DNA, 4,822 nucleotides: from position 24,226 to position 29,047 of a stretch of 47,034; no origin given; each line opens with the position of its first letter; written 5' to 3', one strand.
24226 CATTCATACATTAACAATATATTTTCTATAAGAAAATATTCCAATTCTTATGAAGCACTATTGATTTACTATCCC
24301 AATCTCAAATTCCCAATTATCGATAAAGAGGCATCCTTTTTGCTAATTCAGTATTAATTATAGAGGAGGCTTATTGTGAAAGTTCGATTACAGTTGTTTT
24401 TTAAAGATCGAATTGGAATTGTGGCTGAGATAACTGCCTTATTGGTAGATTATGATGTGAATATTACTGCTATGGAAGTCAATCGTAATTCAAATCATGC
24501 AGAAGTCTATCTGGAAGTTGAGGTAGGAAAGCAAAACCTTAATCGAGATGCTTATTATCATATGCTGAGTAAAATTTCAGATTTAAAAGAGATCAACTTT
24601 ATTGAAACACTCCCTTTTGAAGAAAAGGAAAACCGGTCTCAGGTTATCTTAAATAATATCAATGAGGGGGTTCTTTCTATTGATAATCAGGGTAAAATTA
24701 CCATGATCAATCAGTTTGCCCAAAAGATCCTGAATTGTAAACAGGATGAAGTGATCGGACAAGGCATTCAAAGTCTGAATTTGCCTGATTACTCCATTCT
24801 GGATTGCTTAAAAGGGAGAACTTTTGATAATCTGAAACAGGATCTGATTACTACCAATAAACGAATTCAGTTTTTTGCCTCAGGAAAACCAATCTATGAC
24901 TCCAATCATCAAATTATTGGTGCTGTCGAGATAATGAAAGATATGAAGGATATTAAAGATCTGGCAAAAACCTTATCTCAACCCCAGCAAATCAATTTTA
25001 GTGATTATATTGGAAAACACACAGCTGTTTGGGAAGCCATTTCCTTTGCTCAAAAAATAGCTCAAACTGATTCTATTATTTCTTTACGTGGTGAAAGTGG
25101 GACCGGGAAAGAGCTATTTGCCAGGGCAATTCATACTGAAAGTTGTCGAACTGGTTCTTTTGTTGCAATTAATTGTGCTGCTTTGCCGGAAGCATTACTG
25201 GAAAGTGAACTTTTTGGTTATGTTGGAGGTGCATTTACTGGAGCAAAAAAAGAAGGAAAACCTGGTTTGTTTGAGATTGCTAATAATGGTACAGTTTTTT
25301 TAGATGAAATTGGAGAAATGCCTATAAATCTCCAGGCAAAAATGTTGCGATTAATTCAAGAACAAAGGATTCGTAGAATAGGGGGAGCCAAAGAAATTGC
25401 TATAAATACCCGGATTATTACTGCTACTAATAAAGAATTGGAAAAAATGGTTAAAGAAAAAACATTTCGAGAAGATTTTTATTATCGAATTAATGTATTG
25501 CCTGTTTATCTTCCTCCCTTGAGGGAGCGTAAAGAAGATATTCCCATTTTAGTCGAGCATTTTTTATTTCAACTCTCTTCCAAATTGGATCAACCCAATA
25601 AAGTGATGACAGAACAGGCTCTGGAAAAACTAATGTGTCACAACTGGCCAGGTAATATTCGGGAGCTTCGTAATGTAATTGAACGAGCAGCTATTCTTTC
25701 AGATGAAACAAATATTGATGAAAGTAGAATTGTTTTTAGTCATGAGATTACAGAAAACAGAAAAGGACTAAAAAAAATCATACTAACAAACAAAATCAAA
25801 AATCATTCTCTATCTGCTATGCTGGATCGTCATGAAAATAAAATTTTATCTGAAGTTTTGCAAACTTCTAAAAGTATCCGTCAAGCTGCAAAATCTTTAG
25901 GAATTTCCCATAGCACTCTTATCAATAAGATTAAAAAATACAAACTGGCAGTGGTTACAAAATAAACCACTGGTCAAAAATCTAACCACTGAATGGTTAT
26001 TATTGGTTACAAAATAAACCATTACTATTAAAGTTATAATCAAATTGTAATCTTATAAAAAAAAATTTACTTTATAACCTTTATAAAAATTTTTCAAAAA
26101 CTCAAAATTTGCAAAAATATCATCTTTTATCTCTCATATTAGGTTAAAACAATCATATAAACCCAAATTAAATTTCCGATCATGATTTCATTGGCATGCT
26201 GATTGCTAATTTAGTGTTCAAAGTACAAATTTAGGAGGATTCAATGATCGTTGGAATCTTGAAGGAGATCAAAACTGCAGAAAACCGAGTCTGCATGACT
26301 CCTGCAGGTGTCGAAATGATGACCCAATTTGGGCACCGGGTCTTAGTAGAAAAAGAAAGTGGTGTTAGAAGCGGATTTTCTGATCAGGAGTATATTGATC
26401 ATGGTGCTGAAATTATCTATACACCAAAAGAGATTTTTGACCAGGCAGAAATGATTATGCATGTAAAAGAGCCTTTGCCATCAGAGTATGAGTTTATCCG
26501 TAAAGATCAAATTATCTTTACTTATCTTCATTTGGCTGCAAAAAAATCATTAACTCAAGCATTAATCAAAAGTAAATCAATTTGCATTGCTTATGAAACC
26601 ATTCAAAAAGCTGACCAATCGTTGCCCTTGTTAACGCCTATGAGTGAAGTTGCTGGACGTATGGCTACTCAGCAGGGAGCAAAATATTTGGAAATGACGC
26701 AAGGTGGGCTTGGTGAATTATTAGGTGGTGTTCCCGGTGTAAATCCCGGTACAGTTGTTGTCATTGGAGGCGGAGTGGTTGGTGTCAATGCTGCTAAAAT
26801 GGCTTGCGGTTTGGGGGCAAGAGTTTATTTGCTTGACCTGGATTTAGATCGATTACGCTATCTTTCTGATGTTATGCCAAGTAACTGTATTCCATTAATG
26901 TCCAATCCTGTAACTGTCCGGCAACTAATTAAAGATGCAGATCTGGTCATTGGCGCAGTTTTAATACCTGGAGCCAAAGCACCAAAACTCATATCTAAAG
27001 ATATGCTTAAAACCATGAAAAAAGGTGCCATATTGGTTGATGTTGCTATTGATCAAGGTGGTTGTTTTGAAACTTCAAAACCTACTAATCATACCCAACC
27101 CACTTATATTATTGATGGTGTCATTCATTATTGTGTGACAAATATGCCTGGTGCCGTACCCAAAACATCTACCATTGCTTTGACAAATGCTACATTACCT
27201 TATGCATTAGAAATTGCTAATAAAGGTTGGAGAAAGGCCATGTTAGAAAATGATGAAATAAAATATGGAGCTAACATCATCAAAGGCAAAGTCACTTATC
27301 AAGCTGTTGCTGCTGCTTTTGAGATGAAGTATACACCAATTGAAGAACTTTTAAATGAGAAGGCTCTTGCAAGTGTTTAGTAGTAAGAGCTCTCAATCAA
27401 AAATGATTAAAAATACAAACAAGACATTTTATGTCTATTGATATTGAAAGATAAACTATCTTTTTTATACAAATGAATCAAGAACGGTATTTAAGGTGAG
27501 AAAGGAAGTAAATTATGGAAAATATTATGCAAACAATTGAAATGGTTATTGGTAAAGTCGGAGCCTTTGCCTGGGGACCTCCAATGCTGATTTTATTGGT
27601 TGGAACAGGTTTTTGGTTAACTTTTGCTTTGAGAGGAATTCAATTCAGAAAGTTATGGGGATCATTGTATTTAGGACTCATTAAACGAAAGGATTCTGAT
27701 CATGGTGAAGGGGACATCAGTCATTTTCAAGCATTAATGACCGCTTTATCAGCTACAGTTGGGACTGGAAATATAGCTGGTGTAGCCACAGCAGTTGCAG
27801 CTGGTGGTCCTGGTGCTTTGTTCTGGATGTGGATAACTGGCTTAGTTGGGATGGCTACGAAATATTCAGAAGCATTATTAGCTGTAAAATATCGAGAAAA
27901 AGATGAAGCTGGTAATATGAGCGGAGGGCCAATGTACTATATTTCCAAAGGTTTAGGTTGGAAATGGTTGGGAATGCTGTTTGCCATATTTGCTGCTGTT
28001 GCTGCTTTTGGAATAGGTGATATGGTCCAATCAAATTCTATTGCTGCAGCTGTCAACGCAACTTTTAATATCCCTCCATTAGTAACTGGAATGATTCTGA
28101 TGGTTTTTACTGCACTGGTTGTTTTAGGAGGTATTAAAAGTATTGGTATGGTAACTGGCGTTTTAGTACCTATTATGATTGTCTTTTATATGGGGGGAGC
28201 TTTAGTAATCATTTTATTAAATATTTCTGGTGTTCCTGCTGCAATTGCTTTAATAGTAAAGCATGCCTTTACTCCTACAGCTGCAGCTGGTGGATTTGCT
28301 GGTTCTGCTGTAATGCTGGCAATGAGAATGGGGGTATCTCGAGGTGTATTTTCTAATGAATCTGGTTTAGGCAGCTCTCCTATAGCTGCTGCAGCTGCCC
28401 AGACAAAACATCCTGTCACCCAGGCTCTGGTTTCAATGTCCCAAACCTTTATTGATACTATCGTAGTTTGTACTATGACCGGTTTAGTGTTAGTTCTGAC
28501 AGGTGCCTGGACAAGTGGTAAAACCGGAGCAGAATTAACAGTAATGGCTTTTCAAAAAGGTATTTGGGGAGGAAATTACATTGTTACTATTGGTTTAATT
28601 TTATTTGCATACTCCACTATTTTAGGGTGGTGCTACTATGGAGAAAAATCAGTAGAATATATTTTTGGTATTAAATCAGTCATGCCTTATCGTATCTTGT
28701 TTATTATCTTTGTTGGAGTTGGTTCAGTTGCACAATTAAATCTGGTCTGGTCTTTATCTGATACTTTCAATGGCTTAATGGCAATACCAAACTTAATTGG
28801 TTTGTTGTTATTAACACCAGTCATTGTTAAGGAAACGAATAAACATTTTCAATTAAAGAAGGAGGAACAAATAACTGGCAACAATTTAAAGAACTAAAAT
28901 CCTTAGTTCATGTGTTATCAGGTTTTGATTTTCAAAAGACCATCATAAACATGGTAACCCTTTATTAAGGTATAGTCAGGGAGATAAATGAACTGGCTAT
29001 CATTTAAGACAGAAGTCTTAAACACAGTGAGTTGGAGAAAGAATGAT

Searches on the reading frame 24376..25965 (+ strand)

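Call 32: search_protein_families(library=pfam, proteins=[window:24376-25965:+], max_evalue=0.001)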
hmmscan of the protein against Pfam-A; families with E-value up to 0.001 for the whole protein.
window:24376-25965:+ (529 aa): 14 families
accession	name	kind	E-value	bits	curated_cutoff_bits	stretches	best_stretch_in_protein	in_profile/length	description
PF00158.32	Sigma54_activat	-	7.3e-65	218.2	20.2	1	212-377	2-167/168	Sigma-54 interaction domain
PF25601.1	AAA_lid_14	-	1.2e-23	83.1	27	1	383-453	1-71/87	AAA+ ATPase lid domain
PF14532.12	Sigma54_activ_2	-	1.1e-14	55.3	25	1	226-382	15-138/138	Sigma-54 interaction domain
PF18024.7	HTH_50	-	3.8e-11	42.9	27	1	477-524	2-49/50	Helix-turn-helix domain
PF00989.32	PAS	-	4.4e-07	30.3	22.6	1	89-190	4-113/113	PAS fold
PF13291.12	ACT_4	-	1.6e-06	29.1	27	1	2-73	6-75/80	ACT domain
PF02954.25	HTH_8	-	1.6e-06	28.2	22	1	487-522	6-42/42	Bacterial regulatory protein, Fis family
PF13188.13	PAS_8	-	1e-05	25.6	21.8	1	87-141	2-57/65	PAS domain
PF24820.1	Diguanyl_cycl_sensor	-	3e-05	24.4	28.1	1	92-130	2-40/109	Diguanylate cyclase-like sensor domain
PF01842.31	ACT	-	0.0001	22.4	27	1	10-41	8-39/66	ACT domain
PF07453.19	NUMOD1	-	0.00015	22.4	22.8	1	499-518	17-35/37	NUMOD1 domain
PF07728.20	AAA_5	-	0.0002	21.8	22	1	237-354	4-124/139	AAA domain (dynein-related subfamily)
PF13426.13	PAS_9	-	0.00046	20.9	27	0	97-190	2-101/103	PAS domain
PF00004.35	AAA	-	0.0008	20.3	21.2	0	237-355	3-111/131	ATPase family associated with various cellular activities (AAA)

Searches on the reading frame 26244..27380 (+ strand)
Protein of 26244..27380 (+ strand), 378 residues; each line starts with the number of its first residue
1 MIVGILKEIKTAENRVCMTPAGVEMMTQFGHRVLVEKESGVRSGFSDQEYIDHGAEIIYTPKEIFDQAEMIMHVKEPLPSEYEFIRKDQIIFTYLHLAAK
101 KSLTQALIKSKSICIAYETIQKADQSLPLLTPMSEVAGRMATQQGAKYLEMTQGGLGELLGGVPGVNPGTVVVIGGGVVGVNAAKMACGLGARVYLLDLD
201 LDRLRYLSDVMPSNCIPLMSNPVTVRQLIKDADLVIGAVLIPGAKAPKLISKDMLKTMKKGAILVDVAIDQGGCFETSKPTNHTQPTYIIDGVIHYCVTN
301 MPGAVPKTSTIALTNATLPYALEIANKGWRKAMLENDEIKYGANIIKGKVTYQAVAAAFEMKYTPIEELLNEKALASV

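Call 32: search_protein_families(library=pfam, proteins=[window:26244-27380:+], max_evalue=0.001)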
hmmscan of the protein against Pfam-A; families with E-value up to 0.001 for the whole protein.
window:26244-27380:+ (378 aa): 5 families
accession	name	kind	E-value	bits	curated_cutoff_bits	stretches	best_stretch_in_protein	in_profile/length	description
PF01262.27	AlaDh_PNT_C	-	1.4e-86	289.8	23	1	141-352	1-213/214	Alanine dehydrogenase/PNT, C-terminal domain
PF05222.21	AlaDh_PNT_N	-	3e-45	154.2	30.4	1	4-137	1-136/136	Alanine dehydrogenase/PNT, N-terminal domain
PF02826.25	2-Hacid_dh_C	-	6.7e-08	32.5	25.1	1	168-268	36-127/178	D-isomer specific 2-hydroxyacid dehydrogenase, NAD binding domain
PF07992.20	Pyr_redox_2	-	8.2e-05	22.6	26.1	1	168-199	142-173/291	Pyridine nucleotide-disulphide oxidoreductase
PF00070.33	Pyr_redox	-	0.00069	20.5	22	0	171-198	2-29/82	Pyridine nucleotide-disulphide oxidoreductase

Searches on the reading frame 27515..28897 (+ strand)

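Call 32: search_protein_families(library=pfam, proteins=[window:27515-28897:+], max_evalue=0.001)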
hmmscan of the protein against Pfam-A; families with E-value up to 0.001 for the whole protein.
window:27515-28897:+ (460 aa): 1 family
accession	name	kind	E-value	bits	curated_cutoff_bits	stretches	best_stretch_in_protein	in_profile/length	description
PF01235.23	Na_Ala_symp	-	7.9e-147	490.1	24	1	59-452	4-387/392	Sodium:alanine symporter family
